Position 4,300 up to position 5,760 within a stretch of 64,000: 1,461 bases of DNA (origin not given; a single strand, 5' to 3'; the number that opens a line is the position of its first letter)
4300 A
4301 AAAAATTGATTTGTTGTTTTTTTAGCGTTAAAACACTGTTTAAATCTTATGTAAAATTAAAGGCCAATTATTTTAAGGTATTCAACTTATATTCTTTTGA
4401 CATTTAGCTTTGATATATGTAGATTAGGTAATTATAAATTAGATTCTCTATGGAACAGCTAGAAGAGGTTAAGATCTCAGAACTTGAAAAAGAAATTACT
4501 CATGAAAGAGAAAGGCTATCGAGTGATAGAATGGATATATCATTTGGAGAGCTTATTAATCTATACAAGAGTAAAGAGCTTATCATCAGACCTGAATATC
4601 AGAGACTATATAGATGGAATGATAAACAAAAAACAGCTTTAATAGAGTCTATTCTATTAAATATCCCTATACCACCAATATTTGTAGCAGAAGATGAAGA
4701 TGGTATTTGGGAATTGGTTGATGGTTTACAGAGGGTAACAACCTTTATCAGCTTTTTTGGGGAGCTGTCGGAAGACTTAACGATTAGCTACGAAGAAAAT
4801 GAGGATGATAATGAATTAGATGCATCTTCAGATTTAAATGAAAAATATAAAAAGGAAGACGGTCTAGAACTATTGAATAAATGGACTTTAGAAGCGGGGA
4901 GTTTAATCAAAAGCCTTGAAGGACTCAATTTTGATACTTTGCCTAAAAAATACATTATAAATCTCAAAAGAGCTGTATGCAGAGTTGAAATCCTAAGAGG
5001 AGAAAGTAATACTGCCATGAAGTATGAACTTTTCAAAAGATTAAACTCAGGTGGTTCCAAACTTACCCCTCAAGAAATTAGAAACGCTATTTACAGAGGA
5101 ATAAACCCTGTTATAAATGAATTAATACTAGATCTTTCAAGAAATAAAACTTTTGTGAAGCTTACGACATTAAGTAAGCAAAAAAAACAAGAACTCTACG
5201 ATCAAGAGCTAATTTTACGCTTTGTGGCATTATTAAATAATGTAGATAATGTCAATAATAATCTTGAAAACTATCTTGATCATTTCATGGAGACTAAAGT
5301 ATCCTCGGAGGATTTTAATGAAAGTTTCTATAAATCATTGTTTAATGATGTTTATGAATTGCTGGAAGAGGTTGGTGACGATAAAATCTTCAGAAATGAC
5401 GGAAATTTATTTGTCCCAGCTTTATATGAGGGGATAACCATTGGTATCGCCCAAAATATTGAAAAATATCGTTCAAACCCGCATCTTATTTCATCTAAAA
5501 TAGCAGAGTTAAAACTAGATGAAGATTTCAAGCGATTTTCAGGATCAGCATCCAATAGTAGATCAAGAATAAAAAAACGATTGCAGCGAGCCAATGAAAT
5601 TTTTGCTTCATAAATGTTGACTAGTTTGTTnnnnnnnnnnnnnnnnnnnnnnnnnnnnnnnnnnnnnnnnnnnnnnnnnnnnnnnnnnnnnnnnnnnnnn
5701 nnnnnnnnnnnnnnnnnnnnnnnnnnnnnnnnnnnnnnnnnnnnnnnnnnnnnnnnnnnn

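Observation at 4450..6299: DUF262 (ParB/GmrS-like) protein paired with an Rx4H HEPN protein: candidate uncharacterised two-gene defence module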

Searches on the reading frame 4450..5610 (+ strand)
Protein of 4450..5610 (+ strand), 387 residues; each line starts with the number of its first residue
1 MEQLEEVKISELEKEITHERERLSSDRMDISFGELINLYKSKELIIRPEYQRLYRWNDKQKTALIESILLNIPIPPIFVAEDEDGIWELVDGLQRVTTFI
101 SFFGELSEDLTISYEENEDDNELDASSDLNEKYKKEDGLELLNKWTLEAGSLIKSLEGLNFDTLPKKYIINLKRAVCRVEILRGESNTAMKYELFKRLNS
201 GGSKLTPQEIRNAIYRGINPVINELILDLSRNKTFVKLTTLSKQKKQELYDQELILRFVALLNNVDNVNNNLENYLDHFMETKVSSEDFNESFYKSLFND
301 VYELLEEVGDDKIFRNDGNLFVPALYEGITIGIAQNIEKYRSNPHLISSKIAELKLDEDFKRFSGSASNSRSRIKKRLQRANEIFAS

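Call 3: search_protein_families(library=pfam, proteins=[window:4450-5610:+], max_evalue=1)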
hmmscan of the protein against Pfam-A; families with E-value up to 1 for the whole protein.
window:4450-5610:+ (387 aa): 2 families
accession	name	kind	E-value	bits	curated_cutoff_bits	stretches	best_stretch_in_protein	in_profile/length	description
PF03235.19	GmrSD_N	-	7.3e-31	108.3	33.2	1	34-215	3-198/199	GmrSD restriction endonuclease, N-terminal domain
PF23129.1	DotZ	-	0.0096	15.9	27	1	197-310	157-270/293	DotZ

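Call 4: search_protein_families(library=padloc, proteins=[window:4450-5610:+], max_evalue=1)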
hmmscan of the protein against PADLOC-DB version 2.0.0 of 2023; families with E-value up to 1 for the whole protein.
window:4450-5610:+ (387 aa): 8 families
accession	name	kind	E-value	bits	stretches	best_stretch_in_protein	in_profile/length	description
PDLC03877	NsnA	-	3.4e-63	212.2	1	15-386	34-380/385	-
PDLC04027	PD-T4-2_A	-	2.1e-48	163.2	1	33-386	41-362/363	-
PDLC03418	REase_II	-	1.5e-14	51.9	2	43-119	31-104/372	Type II restriction enzyme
PDLC02701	Orf5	-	2.1e-07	27.9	3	84-124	77-117/596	Orf5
PDLC02695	Orf5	-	2.1e-06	24.4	2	85-124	77-116/601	Orf5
PDLC04157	HEC-06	-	3.5e-05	20.6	1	26-116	5-102/558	-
PDLC02792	SspE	-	0.0002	17.8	2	74-133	78-138/771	SspE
PDLC04155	HEC-06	-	0.00047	16.8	1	40-112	17-96/562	-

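Call 5: search_protein_families(library=ncbifam, proteins=[window:4450-5610:+], max_evalue=1)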
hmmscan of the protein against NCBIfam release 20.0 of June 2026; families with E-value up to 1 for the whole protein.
window:4450-5610:+ (387 aa): 1 family
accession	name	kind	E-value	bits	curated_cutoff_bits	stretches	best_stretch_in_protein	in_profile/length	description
TIGR00309.1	V_ATPase_subD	subfamily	0.013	15.1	72.25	1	217-278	3-59/209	V-type ATP synthase subunit D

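Call 21: find_homologous_proteins(query=window:4450-5610:+, max_evalue=0.001)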
Query window:4450-5610:+ (387 aa): 4576 proteins with E <= 0.001 among 8000 candidates; the best 120 are listed.
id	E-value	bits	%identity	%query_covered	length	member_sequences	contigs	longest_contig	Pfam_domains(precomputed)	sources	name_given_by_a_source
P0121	1.5e-245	832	100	100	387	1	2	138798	PF03235.20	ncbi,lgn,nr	ncbi:MAG: DUF262 domain-containing protein [Cyclobacteriaceae bacterium]|nr:DUF262 domain-containing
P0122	5.8e-181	620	76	98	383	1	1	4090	PF03235.20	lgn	-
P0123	2.1e-171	588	73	97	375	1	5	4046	PF03235.20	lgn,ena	-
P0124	1.9e-169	582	69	100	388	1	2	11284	PF03235.20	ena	-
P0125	1.1e-168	579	71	99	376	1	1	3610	PF03235.20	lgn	-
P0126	1.3e-168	579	73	97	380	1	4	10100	PF03235.20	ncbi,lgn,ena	-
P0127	4.2e-168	577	70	99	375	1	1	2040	PF03235.20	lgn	-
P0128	2.6e-167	575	72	97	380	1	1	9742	PF03235.20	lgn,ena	-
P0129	1.8e-166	572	71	97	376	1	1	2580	PF03235.20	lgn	-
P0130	7.6e-166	570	69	99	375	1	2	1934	PF03235.20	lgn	-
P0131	1.2e-165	569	71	97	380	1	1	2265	PF03235.20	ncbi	-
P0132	1.8e-165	569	70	99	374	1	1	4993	PF03235.20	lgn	-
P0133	2.0e-164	565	69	99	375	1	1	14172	PF03235.20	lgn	-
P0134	1.1e-163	563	68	99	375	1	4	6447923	PF03235.20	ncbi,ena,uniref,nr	ncbi:DUF262 domain-containing protein [Plebeiibacterium sediminum]|uniref:DUF262 domain-containing p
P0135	4.0e-163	561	69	99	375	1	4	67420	PF03235.20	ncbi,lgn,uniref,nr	ncbi:MAG: hypothetical protein B7X86_14415 [Sphingobacteriales bacterium 17-39-43]|uniref:DUF262 dom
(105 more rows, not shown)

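Call 26: search_dna_similar(query=window:4450-5610:+, collection=plasmids, mode=protein, max_rows=40, rows=spread)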
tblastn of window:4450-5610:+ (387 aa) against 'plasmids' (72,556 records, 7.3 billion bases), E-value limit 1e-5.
Records with a match: 148; places in all: 151; records where one place covers at least 80% of the query: 25.
Best place of each record, by identity: <60% 148.
By first word of the organism name: Klebsiella 27; Escherichia 21; Enterococcus 19; Salmonella 10; Acinetobacter 8; Roseomonas 5; Psychrobacter 4; Burkholderia 4; Rhodococcus 3; Campylobacter 3; and 39 more.
By predicted mobility (MOB-suite, as given by PLSDB): conjugative 78; non-mobilizable 47; mobilizable 23.
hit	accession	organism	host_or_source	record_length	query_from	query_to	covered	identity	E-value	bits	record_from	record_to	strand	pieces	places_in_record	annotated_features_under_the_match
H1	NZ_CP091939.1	Leptospira noguchii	Bos taurus,Cell culture,urine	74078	11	374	94%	34.7%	7e-52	193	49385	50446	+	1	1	hypothetical protein | DUF262 domain-containing protein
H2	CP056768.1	Enterobacter cloacae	culture,Wastewater influent sample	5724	6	370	94%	31.4%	2e-39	157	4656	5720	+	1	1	none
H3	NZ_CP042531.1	Klebsiella aerogenes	Homo sapiens,Whole organism,clinical ...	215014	14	383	96%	29.2%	9e-23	107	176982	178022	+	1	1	DUF262 domain-containing protein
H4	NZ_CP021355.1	Rhodococcus oxybenzonivorans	river sediment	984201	4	378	97%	26.2%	2e-16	89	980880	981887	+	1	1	DUF262 domain-containing protein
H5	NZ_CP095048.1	Hymenobacter cellulosilyticus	single cell,air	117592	9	386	98%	24.6%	3e-21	103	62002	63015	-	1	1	DUF262 domain-containing protein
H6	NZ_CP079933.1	Acinetobacter baumannii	Homo sapiens,bacterial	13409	15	386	96%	23.6%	1e-18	96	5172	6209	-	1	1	DUF262 domain-containing protein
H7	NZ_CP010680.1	Phaeobacter gallaeciensis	cell culture,clam larvae aquaculture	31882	18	333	82%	26.7%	5e-14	81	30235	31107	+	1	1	DUF262 domain-containing protein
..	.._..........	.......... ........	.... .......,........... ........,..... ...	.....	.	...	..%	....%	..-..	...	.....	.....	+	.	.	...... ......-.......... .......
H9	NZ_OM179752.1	Salmonella enterica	-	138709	7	260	66%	30.5%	2e-21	103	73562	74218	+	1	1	DUF262 domain-containing protein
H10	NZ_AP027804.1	Escherichia coli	Homo sapiens,whole organism,feces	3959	22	260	62%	31.7%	5e-20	99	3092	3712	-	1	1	DUF262 domain-containing protein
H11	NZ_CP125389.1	Campylobacter jejuni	Ursus americanus,Piedmont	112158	19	260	63%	30.2%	1e-18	96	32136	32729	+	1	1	DUF262 domain-containing protein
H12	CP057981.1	Escherichia coli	culture,Pooled sheep faecal samples ...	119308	35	260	58%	31.4%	2e-18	95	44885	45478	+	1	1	DUF262 domain-containing protein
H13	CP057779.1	Escherichia coli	culture,Pooled sheep faecal samples ...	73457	35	260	58%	31.4%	2e-18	95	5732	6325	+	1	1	DUF262 domain-containing protein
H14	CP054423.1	Salmonella enterica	Homo sapiens,urine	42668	35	260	58%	31.4%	2e-18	95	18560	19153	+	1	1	DUF262 domain-containing protein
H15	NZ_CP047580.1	Escherichia coli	Homo sapiens,Bacterial pure ...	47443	35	260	58%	31.4%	2e-18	95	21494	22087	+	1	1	DUF262 domain-containing protein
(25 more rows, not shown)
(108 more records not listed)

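Call 29: get_annotated_region(hit=H1, flank=4000)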
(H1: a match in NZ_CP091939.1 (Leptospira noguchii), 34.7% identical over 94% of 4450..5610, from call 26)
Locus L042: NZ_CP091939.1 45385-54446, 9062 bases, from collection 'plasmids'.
description: Leptospira noguchii strain IP1709037 plasmid p2_LIP1709037, complete sequence
organism: Leptospira noguchii (NCBI taxid 28182)
taxonomy: Bacteria; Spirochaetota; Spirochaetia; Leptospirales; Leptospiraceae; Leptospira; Leptospira noguchii
host: -; source: Bos taurus,Cell culture,urine; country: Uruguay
typing (MOB-suite, as given by PLSDB): non-mobilizable; replicon rep_cluster_216
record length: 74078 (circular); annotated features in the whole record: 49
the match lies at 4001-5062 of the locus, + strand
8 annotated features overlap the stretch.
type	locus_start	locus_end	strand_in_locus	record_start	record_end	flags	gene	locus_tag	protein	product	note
CDS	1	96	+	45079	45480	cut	-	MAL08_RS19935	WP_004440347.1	helix-turn-helix transcriptional regulator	-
CDS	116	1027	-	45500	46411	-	-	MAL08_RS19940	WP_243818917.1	histidine kinase N-terminal 7TM domain-containing protein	-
CDS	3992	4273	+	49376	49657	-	-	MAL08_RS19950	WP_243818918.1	DUF262 domain-containing protein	-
CDS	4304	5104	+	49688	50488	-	-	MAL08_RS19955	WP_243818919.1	hypothetical protein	-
CDS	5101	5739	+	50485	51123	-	-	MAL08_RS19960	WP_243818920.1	MAE_28990/MAE_18760 family HEPN-like nuclease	-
CDS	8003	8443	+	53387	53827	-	-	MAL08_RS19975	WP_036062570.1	hypothetical protein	-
CDS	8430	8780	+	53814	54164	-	-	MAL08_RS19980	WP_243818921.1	hypothetical protein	-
CDS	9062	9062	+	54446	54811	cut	-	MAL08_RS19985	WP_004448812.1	type II toxin-antitoxin system RelE/ParE family toxin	-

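Call 33: get_annotated_region(hit=H12, flank=3000)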
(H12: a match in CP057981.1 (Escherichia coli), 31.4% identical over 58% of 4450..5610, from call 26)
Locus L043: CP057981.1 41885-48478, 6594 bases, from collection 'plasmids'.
description: Escherichia coli strain RHB06-C20 plasmid pRHB06-C20_2, complete sequence
organism: Escherichia coli (NCBI taxid 562)
taxonomy: Bacteria; Pseudomonadota; Gammaproteobacteria; Enterobacterales; Enterobacteriaceae; Escherichia; Escherichia coli
host: -; source: culture,Pooled sheep faecal samples collected from floor of farm; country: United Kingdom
typing (MOB-suite, as given by PLSDB): conjugative; replicon IncFIA,IncFIC; relaxase MOBF; mating-pair formation MPF_F
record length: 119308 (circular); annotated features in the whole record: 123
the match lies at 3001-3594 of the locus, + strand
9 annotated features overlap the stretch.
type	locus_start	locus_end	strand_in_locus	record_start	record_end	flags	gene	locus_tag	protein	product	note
CDS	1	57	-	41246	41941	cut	-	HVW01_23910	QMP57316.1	DNA-binding protein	-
CDS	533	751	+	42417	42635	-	ccdA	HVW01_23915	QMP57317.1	type II toxin-antitoxin system antitoxin CcdA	-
CDS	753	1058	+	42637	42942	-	ccdB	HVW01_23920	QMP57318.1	type II toxin-antitoxin system toxin CcdB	-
CDS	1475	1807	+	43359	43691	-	-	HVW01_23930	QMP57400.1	CPBP family intramembrane metalloprotease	-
CDS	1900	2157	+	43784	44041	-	pemI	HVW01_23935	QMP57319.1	type II toxin-antitoxin system antitoxin PemI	-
CDS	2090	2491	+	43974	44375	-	pemK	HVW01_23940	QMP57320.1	type II toxin-antitoxin system toxin endoribonuclease PemK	-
CDS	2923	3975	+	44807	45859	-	-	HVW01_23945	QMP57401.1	DUF262 domain-containing protein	-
CDS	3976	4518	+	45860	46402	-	-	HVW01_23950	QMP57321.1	hypothetical protein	-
CDS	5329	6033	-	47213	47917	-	-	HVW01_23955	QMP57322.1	helix-turn-helix domain-containing protein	-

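Call 34: get_annotated_region(hit=H8, flank=3000)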
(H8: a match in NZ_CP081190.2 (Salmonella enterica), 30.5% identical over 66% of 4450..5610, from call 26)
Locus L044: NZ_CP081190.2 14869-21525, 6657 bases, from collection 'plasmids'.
description: Salmonella enterica strain sg1722-2 plasmid unnamed1, complete sequence
organism: Salmonella enterica (NCBI taxid 28901)
taxonomy: Bacteria; Pseudomonadota; Gammaproteobacteria; Enterobacterales; Enterobacteriaceae; Salmonella; Salmonella enterica
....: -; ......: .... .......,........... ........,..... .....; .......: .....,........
typing (MOB-suite, as given by PLSDB): conjugative; replicon IncFIA,IncFIC; relaxase MOBF; mating-pair formation MPF_F
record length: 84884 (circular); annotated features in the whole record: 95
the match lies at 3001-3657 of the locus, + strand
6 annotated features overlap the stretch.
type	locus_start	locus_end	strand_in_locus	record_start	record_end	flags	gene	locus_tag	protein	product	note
CDS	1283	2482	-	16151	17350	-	-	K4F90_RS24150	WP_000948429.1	IS91 family transposase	-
CDS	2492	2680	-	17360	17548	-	-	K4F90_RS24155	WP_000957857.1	hypothetical protein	-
CDS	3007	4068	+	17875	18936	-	-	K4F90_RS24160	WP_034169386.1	DUF262 domain-containing protein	-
CDS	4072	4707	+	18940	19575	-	-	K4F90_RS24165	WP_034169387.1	MAE_28990/MAE_18760 family HEPN-like nuclease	-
CDS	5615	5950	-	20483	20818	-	-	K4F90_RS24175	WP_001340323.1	hypothetical protein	-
CDS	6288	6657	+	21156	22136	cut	-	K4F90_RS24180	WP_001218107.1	plasmid segregation protein ParM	GO:0030541 - plasmid partitioning [Evidence IEA]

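Call 35: search_protein_families(library=padloc, proteins=[L043:2923-3972:+, L043:3976-4515:+, L044:3007-4065:+, L044:4072-4704:+, L042:5101-5736:+], max_evalue=0.01)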
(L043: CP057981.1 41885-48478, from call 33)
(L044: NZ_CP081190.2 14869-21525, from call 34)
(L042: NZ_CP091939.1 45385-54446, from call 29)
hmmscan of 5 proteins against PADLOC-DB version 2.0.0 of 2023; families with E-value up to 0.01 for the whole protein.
L043:2923-3972:+ (350 aa): 23 families
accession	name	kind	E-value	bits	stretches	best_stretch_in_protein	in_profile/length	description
PDLC03877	NsnA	-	2.6e-68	229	1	7-345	36-379/385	-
PDLC04027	PD-T4-2_A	-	4e-42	142.6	1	37-345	54-361/363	-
PDLC03418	REase_II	-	5.8e-13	46.7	1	29-190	27-165/372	Type II restriction enzyme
PDLC04151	HEC-05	-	9.5e-11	39.1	1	23-67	27-71/600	-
PDLC04150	HEC-05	-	5.7e-08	30.1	1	25-75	11-62/583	-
PDLC04709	PDC-M55C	-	1.2e-07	28.8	1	13-74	6-67/554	-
PDLC04157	HEC-06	-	1.6e-07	28.3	1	25-95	12-90/558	-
PDLC02792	SspE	-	4.7e-07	26.5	1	35-63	23-51/771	SspE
PDLC04154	HEC-06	-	3e-06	24.2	1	32-90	20-85/569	-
PDLC04155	HEC-06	-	3.5e-05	20.5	1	29-91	14-84/562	-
PDLC02687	Orf5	-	0.00014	18.7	1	32-90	14-79/543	Orf5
PDLC02783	SspE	-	0.00018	17.9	1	20-63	11-52/793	SspE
PDLC02686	Orf5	-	0.00023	17.8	1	31-89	16-88/566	Orf5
PDLC02695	Orf5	-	0.00028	17.4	0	17-57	3-41/601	Orf5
PDLC04036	PD-T4-4_B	-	0.00029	18.8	1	119-202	16-99/203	-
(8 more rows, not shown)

L043:3976-4515:+ (180 aa): 0 families

L044:3007-4065:+ (353 aa): 13 families
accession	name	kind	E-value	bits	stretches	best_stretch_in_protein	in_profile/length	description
PDLC03877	NsnA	-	1.4e-62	210.2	1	12-346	41-377/385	-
PDLC04027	PD-T4-2_A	-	8.1e-37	125.1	1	44-340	55-353/363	-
PDLC03418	REase_II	-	6.2e-12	43.3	1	40-180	31-164/372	Type II restriction enzyme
PDLC02792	SspE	-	8.2e-07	25.7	1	39-69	21-51/771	SspE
PDLC04154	HEC-06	-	1.5e-06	25.2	1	37-100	19-89/569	-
PDLC04155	HEC-06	-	1.1e-05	22.2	1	39-146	18-132/562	-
PDLC02786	SspE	-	6.2e-05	19.5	0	38-69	20-51/766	SspE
PDLC04151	HEC-05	-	8.5e-05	19.5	1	38-71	36-69/600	-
PDLC02690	Orf5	-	9e-05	19.5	1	39-100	6-76/531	Orf5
PDLC02687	Orf5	-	0.00011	19.2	1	39-101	15-84/543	Orf5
PDLC04157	HEC-06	-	0.00017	18.3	1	38-101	19-90/558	-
PDLC04709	PDC-M55C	-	0.00089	16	1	39-76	26-63/554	-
PDLC02790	SspE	-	0.0042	13.2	0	41-66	15-40/776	SspE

L044:4072-4704:+ (211 aa): 0 families

L042:5101-5736:+ (212 aa): 0 families

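Call 50: predict_structure(alignment_id=A3)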
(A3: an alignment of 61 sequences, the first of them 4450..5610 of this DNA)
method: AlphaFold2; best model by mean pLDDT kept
length: 387 residues; sequences in the alignment: 61
mean_pLDDT: 80.1   pTM: 0.56
mean pLDDT of the five models: 80.1, 77.1, 76.5, 73.8, 66.9
residues with pLDDT >= 90: 149; 70-90: 153; 50-70: 51; < 50: 34
segments of 3 or more residues with pLDDT < 50: 113-139, 199-203
pLDDT, mean of each block of 10 residues (from residue 1): 78 80 73 92 76 67 91 84 82 84 81 40 31 40 85 92 93 90 63 55 58 71 88 91 75 93 87 87 85 96 93 89 94 95 92 94 76 90 94
secondary structure, 60 per line:
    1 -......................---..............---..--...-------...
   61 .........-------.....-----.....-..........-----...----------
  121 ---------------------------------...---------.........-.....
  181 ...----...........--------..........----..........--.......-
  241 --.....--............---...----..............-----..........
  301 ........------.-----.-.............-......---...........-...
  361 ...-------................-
elements in order: H2-23 E27-31 H32-40 H58-69 E77-81 E87-91 H93-102 H166-174 E176-183 H188-198 H207-216 H221-230 H233-239 H243-247 H250-261 H272-285 H291-308 H323-335 H337-342 H346-356 H358-363 H371-386

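Call 53: search_solved_structures(query=A3, max_evalue=1)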
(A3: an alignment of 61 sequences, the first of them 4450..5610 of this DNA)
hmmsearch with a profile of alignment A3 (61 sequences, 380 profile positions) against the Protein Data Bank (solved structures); distinct sequences matched with E-value up to 1: 2.
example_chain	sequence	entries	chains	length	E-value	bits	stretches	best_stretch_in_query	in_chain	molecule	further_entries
4jf3_A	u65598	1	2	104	0.39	12.8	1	288-355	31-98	Envelope glycoprotein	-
6g2j_Z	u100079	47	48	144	0.47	12.5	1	50-83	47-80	NADH dehydrogenase [ubiquinone] 1 alpha subcomplex subunit 13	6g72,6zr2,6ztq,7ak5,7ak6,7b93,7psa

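Call 56: fold_search(model_id=the predicted structure, library=pdb)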
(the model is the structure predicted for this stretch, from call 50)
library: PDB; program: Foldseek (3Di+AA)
matches with E <= 10: 201; with E <= 0.001: 0
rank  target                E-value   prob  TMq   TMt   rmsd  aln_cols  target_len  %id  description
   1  7bnr_A                1.4e-02  0.97  0.20  0.37  14.3       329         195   11  Crystal structure of a ParB Q52A mutant from Myxococcus xanthus bound to CTPyS (released 2021-09-08)
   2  7p9k_A                1.6e-02  0.85  0.24  0.18  17.3       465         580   12  BrxU, GmrSD-family Type IV restriction enzyme (released 2021-12-08)
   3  7bnk_A                2.9e-02  0.91  0.19  0.35  13.3       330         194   12  Crystal structure of ParB from Myxococcus xanthus bound to CDP and Monothiophosphate (released 2021-09-08)
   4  7o0n_A                3.2e-02  0.91  0.19  0.35  14.1       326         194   12  Crystal structure of a ParB E93A mutant from Myxococcus xanthus bound to CDP and monothiophosphate (released 2021-09-15)
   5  7bnr_B                3.6e-02  0.84  0.18  0.33  13.9       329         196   12  Crystal structure of a ParB Q52A mutant from Myxococcus xanthus bound to CTPyS (released 2021-09-08)
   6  7bm8_A                5.5e-02  0.93  0.20  0.40  13.3       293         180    8  Crystal structure of the C-terminally truncated chromosome-partitioning protein ParB from Caulobacter crescentus compl (released 2021-04-28)
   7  7p9m_B                5.5e-02  0.75  0.27  0.20  15.4       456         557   12  BrxU, GmrSD-family Type IV restriction enzyme (released 2021-12-08)
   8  7ng0                  7.6e-02  0.85  0.20  0.35  13.3       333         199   10  Crystal structure of N- and C-terminally truncated Geobacillus thermoleovorans nucleoid occlusion protein Noc (released 2021-02-17)
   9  7ol9_B                8.0e-02  0.63  0.16  0.28  15.6       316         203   12  Crystal structure of C-terminally truncated Bacillus subtilis nucleoid occlusion protein (Noc) complexed to the Noc-bi (released 2022-03-09)
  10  5k5d_B                8.3e-02  0.82  0.25  0.34  13.7       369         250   11  Structure of the C2221 form of Pnob8-like ParB-N domain (released 2016-06-15)
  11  6sdk_B                1.2e-01  0.82  0.20  0.37  14.7       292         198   12  Crystal structure of bacterial ParB dimer bound to CDP (released 2019-10-23)
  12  6sdk_A                1.4e-01  0.77  0.20  0.37  14.3       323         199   12  Crystal structure of bacterial ParB dimer bound to CDP (released 2019-10-23)
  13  7nfu_B                1.7e-01  0.80  0.24  0.38  12.3       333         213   10  Crystal structure of C-terminally truncated Geobacillus thermoleovorans nucleoid occlusion protein Noc (released 2021-02-17)
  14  7nfu_A                2.2e-01  0.63  0.22  0.33  12.2       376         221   11  Crystal structure of C-terminally truncated Geobacillus thermoleovorans nucleoid occlusion protein Noc (released 2021-02-17)
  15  7wgu_B                2.5e-01  0.14  0.14  0.14  20.3       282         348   14  Crystal structure of metal-binding protein EfeO from Escherichia coli (released 2022-12-14)
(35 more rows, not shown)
